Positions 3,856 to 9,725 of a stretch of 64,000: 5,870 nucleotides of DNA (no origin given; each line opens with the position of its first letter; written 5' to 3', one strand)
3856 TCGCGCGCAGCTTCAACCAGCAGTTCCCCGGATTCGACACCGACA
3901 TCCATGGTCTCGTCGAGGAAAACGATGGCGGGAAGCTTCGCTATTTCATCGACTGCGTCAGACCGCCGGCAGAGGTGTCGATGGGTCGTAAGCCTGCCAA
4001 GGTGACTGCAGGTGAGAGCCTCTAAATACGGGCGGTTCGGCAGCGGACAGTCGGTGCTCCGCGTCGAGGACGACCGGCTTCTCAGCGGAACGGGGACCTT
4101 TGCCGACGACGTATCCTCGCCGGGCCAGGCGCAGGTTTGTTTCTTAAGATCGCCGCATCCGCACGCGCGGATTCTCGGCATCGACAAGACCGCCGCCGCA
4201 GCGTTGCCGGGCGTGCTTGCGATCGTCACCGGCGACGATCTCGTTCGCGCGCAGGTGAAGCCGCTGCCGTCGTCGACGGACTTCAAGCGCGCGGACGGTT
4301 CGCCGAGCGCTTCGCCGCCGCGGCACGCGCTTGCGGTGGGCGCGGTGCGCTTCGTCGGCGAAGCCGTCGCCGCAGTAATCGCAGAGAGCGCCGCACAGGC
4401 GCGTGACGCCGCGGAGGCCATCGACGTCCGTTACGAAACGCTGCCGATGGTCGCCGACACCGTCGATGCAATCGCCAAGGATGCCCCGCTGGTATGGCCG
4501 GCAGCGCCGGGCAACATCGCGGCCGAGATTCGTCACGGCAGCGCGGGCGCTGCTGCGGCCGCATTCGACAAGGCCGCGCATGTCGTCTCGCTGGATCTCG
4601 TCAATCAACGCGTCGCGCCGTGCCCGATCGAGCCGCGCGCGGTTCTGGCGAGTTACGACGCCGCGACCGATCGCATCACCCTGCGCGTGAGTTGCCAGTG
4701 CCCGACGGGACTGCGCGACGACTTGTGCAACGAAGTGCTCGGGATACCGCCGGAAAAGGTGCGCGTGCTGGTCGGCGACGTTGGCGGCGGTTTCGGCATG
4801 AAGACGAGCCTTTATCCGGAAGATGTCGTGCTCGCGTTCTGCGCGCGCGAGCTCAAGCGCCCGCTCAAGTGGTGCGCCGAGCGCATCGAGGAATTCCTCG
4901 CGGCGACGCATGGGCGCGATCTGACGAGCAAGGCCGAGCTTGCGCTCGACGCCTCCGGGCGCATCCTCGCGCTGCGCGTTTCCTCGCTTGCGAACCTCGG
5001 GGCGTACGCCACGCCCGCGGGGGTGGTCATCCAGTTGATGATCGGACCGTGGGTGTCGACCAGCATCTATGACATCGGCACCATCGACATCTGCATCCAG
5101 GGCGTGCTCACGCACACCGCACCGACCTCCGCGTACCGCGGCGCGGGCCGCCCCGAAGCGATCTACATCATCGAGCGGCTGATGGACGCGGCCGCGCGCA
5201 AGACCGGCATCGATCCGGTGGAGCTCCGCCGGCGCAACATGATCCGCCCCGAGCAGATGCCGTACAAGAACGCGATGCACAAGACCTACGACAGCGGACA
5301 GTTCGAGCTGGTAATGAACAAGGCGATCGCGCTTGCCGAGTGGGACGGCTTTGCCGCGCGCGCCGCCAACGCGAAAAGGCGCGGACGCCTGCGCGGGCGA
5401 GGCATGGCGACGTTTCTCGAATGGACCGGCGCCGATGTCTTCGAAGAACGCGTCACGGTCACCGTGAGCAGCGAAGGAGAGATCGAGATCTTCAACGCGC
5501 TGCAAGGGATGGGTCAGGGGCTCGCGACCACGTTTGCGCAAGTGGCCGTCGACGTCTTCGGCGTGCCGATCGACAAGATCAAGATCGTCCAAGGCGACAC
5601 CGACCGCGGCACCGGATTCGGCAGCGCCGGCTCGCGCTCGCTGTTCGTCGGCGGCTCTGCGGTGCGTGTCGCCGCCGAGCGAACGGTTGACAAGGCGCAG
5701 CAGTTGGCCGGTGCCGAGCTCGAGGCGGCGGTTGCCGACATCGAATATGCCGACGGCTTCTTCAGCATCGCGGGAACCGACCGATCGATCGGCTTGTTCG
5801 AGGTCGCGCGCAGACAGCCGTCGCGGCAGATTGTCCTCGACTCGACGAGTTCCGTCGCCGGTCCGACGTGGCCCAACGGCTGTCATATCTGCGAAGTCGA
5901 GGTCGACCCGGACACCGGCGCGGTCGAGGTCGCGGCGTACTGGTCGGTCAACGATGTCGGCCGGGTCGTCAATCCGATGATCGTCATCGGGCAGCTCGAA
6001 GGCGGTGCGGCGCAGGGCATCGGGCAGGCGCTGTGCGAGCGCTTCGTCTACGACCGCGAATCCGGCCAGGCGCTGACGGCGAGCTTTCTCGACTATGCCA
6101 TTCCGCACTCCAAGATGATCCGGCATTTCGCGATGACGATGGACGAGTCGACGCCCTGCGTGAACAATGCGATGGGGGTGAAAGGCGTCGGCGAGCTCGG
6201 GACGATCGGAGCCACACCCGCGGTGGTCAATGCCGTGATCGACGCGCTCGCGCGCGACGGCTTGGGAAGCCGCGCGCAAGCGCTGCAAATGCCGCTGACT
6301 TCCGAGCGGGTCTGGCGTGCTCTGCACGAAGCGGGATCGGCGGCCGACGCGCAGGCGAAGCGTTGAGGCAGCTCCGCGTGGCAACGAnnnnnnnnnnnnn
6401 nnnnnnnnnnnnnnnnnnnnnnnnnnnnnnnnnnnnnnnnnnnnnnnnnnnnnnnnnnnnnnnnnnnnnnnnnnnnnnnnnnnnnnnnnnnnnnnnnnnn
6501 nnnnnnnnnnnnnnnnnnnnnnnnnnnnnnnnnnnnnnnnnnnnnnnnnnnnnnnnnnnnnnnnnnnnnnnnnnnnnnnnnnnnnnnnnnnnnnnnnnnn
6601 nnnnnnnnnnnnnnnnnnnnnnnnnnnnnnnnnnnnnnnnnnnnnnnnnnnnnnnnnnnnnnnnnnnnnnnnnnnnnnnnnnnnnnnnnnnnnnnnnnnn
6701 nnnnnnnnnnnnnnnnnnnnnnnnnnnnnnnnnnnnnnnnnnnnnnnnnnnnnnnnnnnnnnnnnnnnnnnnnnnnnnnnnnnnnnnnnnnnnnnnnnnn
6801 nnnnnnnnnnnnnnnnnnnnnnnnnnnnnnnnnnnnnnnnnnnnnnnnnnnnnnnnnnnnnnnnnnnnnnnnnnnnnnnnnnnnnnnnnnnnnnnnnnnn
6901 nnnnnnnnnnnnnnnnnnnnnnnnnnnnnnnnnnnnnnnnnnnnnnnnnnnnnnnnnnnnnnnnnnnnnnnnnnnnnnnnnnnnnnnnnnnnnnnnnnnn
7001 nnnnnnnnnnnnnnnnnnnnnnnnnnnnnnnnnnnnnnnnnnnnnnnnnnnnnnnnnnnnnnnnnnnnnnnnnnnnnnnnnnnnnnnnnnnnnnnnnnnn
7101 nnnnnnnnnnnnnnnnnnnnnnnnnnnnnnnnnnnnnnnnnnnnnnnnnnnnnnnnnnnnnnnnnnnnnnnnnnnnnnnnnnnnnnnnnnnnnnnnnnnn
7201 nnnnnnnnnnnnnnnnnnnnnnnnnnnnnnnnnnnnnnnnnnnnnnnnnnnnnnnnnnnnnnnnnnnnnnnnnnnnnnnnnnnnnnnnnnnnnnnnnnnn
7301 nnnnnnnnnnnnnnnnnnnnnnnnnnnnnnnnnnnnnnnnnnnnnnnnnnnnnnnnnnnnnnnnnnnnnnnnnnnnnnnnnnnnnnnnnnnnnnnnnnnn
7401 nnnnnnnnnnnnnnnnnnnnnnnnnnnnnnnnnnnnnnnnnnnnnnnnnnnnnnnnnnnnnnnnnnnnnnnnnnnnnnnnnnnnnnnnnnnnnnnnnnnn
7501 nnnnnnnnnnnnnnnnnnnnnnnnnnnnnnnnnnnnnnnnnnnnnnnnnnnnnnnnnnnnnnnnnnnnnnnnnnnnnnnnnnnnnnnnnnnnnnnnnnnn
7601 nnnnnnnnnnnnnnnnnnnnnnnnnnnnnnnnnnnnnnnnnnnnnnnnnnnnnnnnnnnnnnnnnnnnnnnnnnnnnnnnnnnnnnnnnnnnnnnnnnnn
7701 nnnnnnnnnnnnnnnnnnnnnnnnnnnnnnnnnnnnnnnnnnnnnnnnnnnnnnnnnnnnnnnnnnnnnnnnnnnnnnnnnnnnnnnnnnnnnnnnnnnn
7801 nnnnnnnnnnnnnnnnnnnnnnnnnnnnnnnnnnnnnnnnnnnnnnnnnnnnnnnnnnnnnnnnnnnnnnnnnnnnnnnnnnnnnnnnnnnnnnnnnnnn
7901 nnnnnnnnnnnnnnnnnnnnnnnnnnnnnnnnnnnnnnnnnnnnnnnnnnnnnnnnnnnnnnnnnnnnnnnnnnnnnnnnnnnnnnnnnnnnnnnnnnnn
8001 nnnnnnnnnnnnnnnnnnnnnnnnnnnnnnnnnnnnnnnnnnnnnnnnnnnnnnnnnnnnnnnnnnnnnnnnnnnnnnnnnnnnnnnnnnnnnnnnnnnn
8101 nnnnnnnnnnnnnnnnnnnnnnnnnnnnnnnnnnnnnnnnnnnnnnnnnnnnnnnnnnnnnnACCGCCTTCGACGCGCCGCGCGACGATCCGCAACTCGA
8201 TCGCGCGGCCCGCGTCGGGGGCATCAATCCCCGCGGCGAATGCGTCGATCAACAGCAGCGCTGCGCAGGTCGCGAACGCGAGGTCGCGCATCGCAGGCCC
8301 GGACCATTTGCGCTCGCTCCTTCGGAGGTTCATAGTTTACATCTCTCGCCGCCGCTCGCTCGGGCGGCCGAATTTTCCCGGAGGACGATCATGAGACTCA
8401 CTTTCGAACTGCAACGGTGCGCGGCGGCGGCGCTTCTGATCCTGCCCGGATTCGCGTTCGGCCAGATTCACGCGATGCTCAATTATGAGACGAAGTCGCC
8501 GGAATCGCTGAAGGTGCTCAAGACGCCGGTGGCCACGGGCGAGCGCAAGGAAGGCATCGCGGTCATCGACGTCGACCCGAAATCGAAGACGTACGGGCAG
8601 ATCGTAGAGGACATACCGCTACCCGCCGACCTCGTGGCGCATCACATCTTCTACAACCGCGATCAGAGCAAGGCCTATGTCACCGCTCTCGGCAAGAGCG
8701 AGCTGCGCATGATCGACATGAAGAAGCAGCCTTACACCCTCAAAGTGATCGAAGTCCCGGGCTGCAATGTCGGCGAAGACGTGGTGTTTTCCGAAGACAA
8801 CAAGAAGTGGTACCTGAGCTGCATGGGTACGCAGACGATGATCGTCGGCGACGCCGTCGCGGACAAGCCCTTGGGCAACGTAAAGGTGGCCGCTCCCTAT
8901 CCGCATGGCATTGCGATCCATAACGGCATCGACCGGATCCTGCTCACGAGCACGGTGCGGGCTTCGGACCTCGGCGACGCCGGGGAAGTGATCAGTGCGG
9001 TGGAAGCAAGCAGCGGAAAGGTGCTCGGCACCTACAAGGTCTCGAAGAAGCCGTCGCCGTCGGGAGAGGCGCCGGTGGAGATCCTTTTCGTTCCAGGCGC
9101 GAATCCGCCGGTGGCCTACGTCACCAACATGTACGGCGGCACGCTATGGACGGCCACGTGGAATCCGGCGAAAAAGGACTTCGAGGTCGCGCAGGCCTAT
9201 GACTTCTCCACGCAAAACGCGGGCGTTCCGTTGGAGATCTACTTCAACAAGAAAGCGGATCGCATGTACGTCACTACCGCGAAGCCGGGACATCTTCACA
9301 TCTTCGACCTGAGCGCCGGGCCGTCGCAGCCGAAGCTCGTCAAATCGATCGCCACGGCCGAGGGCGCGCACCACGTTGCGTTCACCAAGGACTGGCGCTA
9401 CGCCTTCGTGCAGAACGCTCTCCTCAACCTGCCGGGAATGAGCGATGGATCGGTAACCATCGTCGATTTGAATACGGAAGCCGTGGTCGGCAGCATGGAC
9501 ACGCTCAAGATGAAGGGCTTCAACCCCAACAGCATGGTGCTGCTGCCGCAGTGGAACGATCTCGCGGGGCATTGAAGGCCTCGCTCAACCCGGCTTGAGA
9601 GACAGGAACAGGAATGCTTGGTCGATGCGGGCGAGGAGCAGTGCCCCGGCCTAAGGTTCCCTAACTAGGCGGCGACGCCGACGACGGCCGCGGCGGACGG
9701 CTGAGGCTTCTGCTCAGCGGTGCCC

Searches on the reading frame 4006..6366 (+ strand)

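Call 37: search_protein_families(library=ncbifam, proteins=[window:4006-6366:+], max_evalue=1e-20)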
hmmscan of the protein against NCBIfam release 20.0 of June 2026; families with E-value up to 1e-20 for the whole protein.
window:4006-6366:+ (786 aa): 13 families
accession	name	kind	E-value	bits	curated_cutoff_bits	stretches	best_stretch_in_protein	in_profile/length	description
NF041018.1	glyceraldDH_alpha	equivalog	3.2e-177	591.2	790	1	13-769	3-740/741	glyceraldehyde dehydrogenase subunit alpha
NF040766.1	CODH_aero_grp5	exception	3.5e-162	541.4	950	2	14-602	6-592/785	aerobic carbon-monoxide dehydrogenase large subunit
TIGR02416.1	CO_dehy_Mo_lg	equivalog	1.5e-136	456.5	991.15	1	21-772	1-770/770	aerobic carbon-monoxide dehydrogenase large subunit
NF043082.1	XdhA_XDHase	equivalog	5.2e-103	345.6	780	1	14-777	2-756/758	xanthine dehydrogenase subunit XdhA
TIGR03194.1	4hydrxCoA_A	equivalog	2.6e-101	340.3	994.55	1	27-773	11-746/746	4-hydroxybenzoyl-CoA reductase subunit alpha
NF007426.0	PRK09970.1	equivalog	6.4e-99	332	916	1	14-777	7-759/761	xanthine dehydrogenase molybdenum-binding subunit XdhA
NF045668.1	pterin_aldehy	equivalog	3.6e-74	250.4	1100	1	42-772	207-903/905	molybdopterin-dependent aldehyde oxidoreductase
TIGR03196.1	pucD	equivalog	2.8e-70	237.7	783.65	1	27-751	17-743/763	xanthine dehydrogenase subunit D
TIGR03313.1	Se_sel_red_Mo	hypoth_equivalog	1.5e-67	228.1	1101.9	1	170-748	352-931/951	molybdopterin-dependent oxidoreductase Mo/Fe-S-binding subunit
TIGR03311.1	Se_dep_XDH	equivalog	4.4e-67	226.8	830.45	1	14-744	163-828/848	selenium-dependent xanthine dehydrogenase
TIGR02965.1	xanthine_xdhB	equivalog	1e-66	225.6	849.5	1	25-774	13-755/758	xanthine dehydrogenase molybdopterin binding subunit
NF041671.1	peri_hyde_PaoC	equivalog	2.8e-64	217.7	1180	1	14-748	19-713/735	aldehyde oxidoreductase molybdenum-binding subunit PaoC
TIGR02969.1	mam_aldehyde_ox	subfamily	2e-36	125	1912.3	1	14-772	577-1306/1330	aldehyde oxidase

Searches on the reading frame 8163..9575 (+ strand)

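Call 37: search_protein_families(library=ncbifam, proteins=[window:8163-9575:+], max_evalue=1e-20)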
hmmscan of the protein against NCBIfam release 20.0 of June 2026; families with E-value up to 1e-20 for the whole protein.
window:8163-9575:+ (470 aa): 0 families

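Call 49: search_protein_families(library=pfam, proteins=[window:8163-9575:+], max_evalue=0.0001)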
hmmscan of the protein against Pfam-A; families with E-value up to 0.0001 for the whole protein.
window:8163-9575:+ (470 aa): 1 family
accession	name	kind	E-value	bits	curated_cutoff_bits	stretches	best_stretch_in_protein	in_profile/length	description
PF05694.17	SBP56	-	1.8e-05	24.2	34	0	125-166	31-74/453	56kDa selenium binding protein (SBP56)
